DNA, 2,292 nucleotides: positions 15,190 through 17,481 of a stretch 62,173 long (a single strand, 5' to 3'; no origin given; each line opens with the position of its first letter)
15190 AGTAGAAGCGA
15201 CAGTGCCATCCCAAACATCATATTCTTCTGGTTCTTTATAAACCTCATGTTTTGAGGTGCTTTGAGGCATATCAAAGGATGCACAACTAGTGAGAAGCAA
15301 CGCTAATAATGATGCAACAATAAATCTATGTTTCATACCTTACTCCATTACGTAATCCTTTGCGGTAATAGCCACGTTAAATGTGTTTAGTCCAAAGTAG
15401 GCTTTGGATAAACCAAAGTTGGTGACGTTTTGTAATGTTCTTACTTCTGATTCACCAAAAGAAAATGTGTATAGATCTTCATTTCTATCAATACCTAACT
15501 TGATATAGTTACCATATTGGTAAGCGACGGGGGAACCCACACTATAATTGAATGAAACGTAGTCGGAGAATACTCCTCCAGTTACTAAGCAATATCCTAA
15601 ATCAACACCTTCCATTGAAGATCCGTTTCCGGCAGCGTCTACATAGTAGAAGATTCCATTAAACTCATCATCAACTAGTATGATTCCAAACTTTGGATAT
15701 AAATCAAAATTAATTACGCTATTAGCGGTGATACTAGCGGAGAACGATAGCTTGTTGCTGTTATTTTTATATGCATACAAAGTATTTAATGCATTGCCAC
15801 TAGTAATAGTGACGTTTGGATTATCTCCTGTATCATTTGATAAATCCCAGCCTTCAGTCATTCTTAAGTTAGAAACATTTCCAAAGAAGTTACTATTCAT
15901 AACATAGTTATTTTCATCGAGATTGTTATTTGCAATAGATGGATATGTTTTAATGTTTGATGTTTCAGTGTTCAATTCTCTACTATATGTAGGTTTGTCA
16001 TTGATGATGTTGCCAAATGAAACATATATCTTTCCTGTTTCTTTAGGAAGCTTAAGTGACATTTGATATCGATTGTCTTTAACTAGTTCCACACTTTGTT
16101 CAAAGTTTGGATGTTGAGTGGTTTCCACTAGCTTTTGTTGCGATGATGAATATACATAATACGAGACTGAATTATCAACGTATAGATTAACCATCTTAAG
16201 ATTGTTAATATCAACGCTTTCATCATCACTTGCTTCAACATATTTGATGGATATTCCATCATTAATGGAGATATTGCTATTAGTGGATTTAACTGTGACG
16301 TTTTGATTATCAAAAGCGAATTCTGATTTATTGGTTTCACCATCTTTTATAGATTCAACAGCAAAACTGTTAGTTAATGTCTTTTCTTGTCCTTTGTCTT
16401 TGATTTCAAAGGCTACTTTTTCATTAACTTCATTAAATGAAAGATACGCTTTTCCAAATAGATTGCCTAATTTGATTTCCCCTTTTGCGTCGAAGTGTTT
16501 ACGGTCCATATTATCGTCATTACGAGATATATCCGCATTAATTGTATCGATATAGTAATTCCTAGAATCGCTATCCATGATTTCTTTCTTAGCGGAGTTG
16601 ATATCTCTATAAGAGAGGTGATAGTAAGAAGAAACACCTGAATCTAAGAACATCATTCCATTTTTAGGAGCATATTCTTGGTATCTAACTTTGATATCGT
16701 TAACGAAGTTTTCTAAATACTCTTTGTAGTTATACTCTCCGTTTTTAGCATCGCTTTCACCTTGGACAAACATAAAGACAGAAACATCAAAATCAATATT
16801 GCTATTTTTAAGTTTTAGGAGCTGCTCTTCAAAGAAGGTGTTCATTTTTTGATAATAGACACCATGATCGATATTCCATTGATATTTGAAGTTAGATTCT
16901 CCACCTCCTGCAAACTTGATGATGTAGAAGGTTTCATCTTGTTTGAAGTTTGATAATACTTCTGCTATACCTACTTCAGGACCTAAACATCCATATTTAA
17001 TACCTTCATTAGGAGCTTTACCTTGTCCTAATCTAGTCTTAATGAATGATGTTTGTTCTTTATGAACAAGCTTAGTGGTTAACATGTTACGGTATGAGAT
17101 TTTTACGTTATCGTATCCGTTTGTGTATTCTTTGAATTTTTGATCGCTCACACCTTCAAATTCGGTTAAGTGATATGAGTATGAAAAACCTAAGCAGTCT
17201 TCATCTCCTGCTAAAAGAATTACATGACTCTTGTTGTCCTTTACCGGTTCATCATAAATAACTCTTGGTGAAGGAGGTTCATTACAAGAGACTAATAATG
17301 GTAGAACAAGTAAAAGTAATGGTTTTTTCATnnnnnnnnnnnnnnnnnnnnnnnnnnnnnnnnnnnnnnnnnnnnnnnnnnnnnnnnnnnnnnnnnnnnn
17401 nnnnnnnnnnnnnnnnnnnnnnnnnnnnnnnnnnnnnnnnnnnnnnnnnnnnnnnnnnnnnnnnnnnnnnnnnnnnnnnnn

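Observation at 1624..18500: Two convergent operons each encode the same triad: an exported dehydroquinase-fold lipoprotein, GLUG-repeat surface protein(s) and SGNH/SASA esterase-like protein(s)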

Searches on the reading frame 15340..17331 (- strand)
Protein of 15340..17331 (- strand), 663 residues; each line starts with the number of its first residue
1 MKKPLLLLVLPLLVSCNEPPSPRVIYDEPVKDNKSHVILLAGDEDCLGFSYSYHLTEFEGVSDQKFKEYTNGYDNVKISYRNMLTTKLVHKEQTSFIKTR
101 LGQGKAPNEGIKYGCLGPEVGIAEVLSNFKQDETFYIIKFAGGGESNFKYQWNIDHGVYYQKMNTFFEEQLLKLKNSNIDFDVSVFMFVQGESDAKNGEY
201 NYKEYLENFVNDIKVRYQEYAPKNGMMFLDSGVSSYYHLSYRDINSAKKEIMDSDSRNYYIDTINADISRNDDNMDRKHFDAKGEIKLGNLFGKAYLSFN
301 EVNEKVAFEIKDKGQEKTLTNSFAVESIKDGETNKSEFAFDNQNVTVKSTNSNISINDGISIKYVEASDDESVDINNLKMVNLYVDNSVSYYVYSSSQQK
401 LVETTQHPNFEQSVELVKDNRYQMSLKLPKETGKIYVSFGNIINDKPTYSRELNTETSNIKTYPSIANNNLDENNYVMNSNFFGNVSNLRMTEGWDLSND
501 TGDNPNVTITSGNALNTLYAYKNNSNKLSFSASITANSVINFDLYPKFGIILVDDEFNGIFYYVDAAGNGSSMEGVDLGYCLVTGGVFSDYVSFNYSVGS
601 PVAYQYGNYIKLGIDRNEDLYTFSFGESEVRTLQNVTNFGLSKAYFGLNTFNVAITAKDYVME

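Call 4: search_protein_families(library=pfam, proteins=[window:15340-17331:-], max_evalue=0.01)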
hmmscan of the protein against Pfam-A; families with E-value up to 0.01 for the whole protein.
window:15340-17331:- (663 aa): 1 family
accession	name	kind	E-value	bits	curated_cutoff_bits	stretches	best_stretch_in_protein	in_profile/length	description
PF03629.24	SASA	-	8.7e-11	42.3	24.8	1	115-297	63-225/226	Carbohydrate esterase, sialic acid-specific acetylesterase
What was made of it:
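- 15340..17331 (-): P7, a 663-aa lipoprotein. Domains: a SASA-fold domain (nt 16432-17235) whose block I is G-D-E-D-C instead of GQSN, so it has no Ser nucleophile and has an invariant Cys46; a beta-sandwich; and a ConA/galectin/CBM66-like C-terminal domain (nt 15343-15834, PKFGI motif). SASA 42.3 bits (call 4).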

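Call 5: search_protein_families(library=ncbifam, proteins=[window:15340-17331:-], max_evalue=0.01)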
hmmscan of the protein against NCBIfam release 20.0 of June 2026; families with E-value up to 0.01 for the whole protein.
window:15340-17331:- (663 aa): 0 families

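Call 23: find_related_loci(query=A2, collection=genome_contigs, flank=8000)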
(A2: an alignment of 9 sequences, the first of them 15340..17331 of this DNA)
Query A2 (663 aa) in genome_contigs; peptide patterns used: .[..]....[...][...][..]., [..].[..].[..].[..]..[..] (x = any residue, [..] = any of these).
116 stretches matched a pattern; 56 encode a relative of the query (tblastn E <= 1e-3); 56 distinct loci.
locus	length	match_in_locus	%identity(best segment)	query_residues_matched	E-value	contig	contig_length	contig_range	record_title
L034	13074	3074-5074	54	1-662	0e+0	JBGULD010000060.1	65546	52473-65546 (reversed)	MAG: Bacilli bacterium isolate ruminal_MAG_265 ruminal_MAG_265_contig_0061, whole genome shotgun sequence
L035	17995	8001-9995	54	1-660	0e+0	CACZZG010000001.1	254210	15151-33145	MAG: uncultured Erysipelotrichaceae bacterium isolate RUG13091 genome assembly, contig: RUG13091_asm_1, whole genome sho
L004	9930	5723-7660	34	32-663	8e-116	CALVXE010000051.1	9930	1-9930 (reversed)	MAG: uncultured Clostridia bacterium isolate BRZ_EA__bin93 genome assembly, contig: BRZ_EA__NODE_7751_length_9930_cov_3.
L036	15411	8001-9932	34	29-662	3e-98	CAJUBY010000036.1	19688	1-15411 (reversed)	MAG TPA_asm: uncultured Christensenella sp. isolate MGBC129342 genome assembly, contig: MGBC129342.36, whole genome shot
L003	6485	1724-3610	34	36-660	2e-96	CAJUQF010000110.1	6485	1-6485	MAG TPA_asm: uncultured Christensenellaceae bacterium isolate MGBC162832 genome assembly, contig: MGBC162832.110, whole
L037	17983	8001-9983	30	16-662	2e-95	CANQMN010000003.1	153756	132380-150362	MAG: uncultured Clostridia bacterium isolate Lapin-012__bin63 genome assembly, contig: Lapin-012__NODE_134_length_153756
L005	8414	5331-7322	30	14-663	2e-87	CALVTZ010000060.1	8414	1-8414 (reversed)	MAG: uncultured Clostridia bacterium isolate BRZ_CP__bin35 genome assembly, contig: BRZ_CP__NODE_10483_length_8414_cov_2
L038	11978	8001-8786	36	33-295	3e-36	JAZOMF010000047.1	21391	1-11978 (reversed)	MAG: Eubacteriales bacterium isolate T1900045650_YK20190344.MAGScoT_cleanbin_000011 SGB_8194_k141_1928242, whole genome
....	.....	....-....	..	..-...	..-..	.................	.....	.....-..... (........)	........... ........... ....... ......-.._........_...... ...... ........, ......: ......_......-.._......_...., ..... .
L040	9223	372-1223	32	18-294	3e-34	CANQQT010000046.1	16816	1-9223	MAG: uncultured Clostridia bacterium isolate Lapin-008__bin73 genome assembly, contig: Lapin-008__NODE_3796_length_16816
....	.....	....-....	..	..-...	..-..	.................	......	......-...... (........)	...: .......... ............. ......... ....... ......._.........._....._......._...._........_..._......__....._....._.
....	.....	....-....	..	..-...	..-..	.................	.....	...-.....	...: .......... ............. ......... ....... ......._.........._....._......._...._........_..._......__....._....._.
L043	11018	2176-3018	34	26-295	5e-33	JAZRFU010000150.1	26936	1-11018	MAG: Eubacteriales bacterium isolate T1900045494_YK20190188.MAGScoT_cleanbin_000026 SGB_7409_k141_1258309, whole genome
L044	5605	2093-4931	31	1-381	7e-33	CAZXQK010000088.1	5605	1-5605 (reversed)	MAG TPA_asm: uncultured Faecalimonas sp. isolate SRP225648_co1_142 genome assembly, contig: NODE_37099_length_5605_cov_4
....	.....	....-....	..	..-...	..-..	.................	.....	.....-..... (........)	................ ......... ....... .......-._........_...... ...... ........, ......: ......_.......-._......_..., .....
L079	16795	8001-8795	28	35-296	5e-19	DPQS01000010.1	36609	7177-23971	MAG TPA_asm: Clostridiales bacterium isolate UBA11477 contig_2861, whole genome shotgun sequence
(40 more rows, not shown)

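Call 28: search_solved_structures(query=A2, max_evalue=0.1, show_alignments=2)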
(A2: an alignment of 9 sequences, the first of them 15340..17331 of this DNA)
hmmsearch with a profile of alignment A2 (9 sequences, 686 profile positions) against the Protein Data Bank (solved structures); distinct sequences matched with E-value up to 0.1: 0.

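Call 33: find_homologous_proteins(query=window:15340-17331:-)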
Query window:15340-17331:- (663 aa): 14 proteins with E <= 0.001 among 8000 candidates.
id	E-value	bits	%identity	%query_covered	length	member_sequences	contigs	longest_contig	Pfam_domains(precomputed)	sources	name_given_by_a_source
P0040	0.0e+0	1474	100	100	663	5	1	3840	PF03629.25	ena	-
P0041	1.7e-237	808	57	98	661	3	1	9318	PF03629.25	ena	-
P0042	6.3e-237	807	57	98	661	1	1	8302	PF03629.25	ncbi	-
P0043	2.6e-225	768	55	99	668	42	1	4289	PF03629.25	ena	-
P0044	6.6e-221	754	53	99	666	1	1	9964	PF03629.25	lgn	-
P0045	4.0e-219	748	53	99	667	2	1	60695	PF03629.25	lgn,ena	-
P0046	5.3e-219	747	54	99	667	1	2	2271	PF03629.25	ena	-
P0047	2.5e-218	745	54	100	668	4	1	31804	PF03629.25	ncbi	-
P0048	4.8e-217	741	52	99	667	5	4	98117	PF03629.25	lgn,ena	-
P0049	9.8e-216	737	52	99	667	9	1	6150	PF03629.25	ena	-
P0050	1.1e-204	700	52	100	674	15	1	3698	PF03629.25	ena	-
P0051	3.9e-113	398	34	95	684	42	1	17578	PF03629.25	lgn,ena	-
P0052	3.2e-89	319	34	94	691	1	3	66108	PF03629.25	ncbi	-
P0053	9.5e-31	125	34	39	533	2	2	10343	PF03629.25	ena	-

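Call 48: predict_structure(alignment_id=A3)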
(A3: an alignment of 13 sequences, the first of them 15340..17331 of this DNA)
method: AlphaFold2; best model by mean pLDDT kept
length: 663 residues; sequences in the alignment: 13
mean_pLDDT: 72.7   pTM: 0.71
mean pLDDT of the five models: 72.7, 71.0, 69.3, 67.9, 66.1
residues with pLDDT >= 90: 118; 70-90: 319; 50-70: 118; < 50: 108
segments of 3 or more residues with pLDDT < 50: 1-32, 108-110, 270-279, 301-312, 451-467, 470-496, 511-516
pLDDT, mean of each block of 10 residues (from residue 1): 32 30 30 82 85 80 91 96 78 94 70 85 95 95 73 73 92 93 92 70 81 87 85 68 85 87 71 40 85 85 44 54 72 80 82 84 73 69 89 76 78 76 85 71 77 32 42 38 31 42 60 47 74 81 76 75 82 82 71 81 73 85 89 78 68 76 77
secondary structure, 60 per line:
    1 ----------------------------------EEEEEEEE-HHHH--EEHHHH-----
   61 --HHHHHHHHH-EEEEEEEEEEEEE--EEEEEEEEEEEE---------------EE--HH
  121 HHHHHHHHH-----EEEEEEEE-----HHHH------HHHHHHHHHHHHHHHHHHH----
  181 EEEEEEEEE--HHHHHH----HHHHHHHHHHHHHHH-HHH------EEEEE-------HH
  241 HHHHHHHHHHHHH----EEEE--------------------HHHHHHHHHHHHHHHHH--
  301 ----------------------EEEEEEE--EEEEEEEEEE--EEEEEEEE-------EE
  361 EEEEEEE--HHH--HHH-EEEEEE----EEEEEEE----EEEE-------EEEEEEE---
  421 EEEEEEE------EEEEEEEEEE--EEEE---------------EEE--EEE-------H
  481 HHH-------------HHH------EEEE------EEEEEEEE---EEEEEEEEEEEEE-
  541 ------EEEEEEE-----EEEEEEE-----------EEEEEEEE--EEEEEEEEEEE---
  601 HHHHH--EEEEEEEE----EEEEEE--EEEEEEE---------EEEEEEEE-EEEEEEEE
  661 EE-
elements in order (helices of 4 or more, strands of 3 or more residues): E35-42 H44-47 H52-55 H63-71 E73-85 E88-99 H119-129 E135-142 H148-151 H158-176 E181-189 H192-197 H202-216 E227-231 H239-253 E258-261 H282-298 E323-329 E332-341 E344-351 E359-367 E379-384 E389-395 E400-403 E411-417 E421-427 E434-443 E446-449 E465-467 E470-472 H480-483 E506-509 E516-523 E527-539 E547-553 E559-565 E577-584 E587-597 H601-605 E608-615 E620-625 E628-634 E644-651 E653-662

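Call 51: fold_search(model_id=the predicted structure, library=pdb)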
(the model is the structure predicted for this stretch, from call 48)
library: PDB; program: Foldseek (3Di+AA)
matches with E <= 10: 1696; with E <= 0.001: 96
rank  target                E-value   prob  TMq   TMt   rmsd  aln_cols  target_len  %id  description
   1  1zmb_A                2.6e-08  1.00  0.28  0.60   4.9       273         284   16  Crystal Structure of the Putative Acetylxylan Esterase from Clostridium acetobutylicum, Northeast Structural Genomics  (released 2005-05-17)
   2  8f9o_A                3.1e-07  1.00  0.27  0.35  15.0       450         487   11  Dog sialic acid esterase (SIAE) (released 2024-05-29)
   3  8f9p_A                4.8e-07  1.00  0.27  0.35  13.8       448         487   10  Dog sialic acid esterase (SIAE) inactive mutant S128A (released 2024-05-29)
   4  6ife_B                5.1e-07  1.00  0.18  0.22  18.0       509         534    7  A Glycoside Hydrolase Family 43 beta-Xylosidase (released 2019-03-13)
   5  5zqx_C                5.4e-07  1.00  0.18  0.22  18.2       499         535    9  Crystal structure of beta-xylosidase mutant (E186Q) from Bacillus pumilus (released 2018-05-30)
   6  5zqx_B                6.0e-07  1.00  0.18  0.22  18.4       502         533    9  Crystal structure of beta-xylosidase mutant (E186Q) from Bacillus pumilus (released 2018-05-30)
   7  9he8_B                6.0e-07  1.00  0.18  0.21  18.3       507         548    6  The molecular structure of a beta-1,4-D-xylosidase from the probiotic bacterium Levilactobacillus brevis (released 2025-01-15)
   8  7kmm_A                6.3e-07  1.00  0.26  0.37  14.3       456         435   10  Crystal structure of XAC1771, a novel carbohydrate acetylesterase from Xanthomonas citri (released 2021-05-26)
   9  6ife_A                8.3e-07  1.00  0.18  0.22  18.3       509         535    8  A Glycoside Hydrolase Family 43 beta-Xylosidase (released 2019-03-13)
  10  8f9q_A                2.5e-06  1.00  0.27  0.35  13.7       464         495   10  Guinea pig sialic acid esterase (SIAE) (released 2024-05-29)
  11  5nxb_A                2.8e-06  0.94  0.16  0.16  25.3       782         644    7  Mouse galactocerebrosidase in complex with saposin A (released 2017-05-24)
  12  3pt5                  2.9e-06  1.00  0.28  0.53   6.4       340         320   15  Crystal structure of NanS (released 2011-05-18)
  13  5zqs_A                4.1e-06  1.00  0.18  0.21  18.5       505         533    8  Crystal structure of beta-xylosidase mutant (E186Q/F503Y) from Bacillus pumilus (released 2018-05-30)
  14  3mep_A                4.8e-06  1.00  0.17  0.55   6.9       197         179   12  Crystal Structure of ECA2234 protein from Erwinia carotovora, Northeast Structural Genomics Consortium Target EwR44 (released 2010-04-14)
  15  2wsu_B                6.0e-06  1.00  0.16  0.29  15.9       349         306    8  Galectin domain of porcine adenovirus type 4 NADC-1 isolate fibre (released 2010-08-11)
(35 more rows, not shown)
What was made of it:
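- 15340..17331 (-): AF2 model pLDDT 72.7, with Foldseek hits to 1zmb, SIAE, NanS and CBM66 (calls 48, 51).
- On SASA / sialate O-acetylesterase (PF03629): Foldseek hits 1zmb, SIAE 8f9o and NanS 3pt5 (call 51).
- Checked: P7: SASA 42.3 bits against a cutoff of 24.8, with fold confirmed (calls 4, 51).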
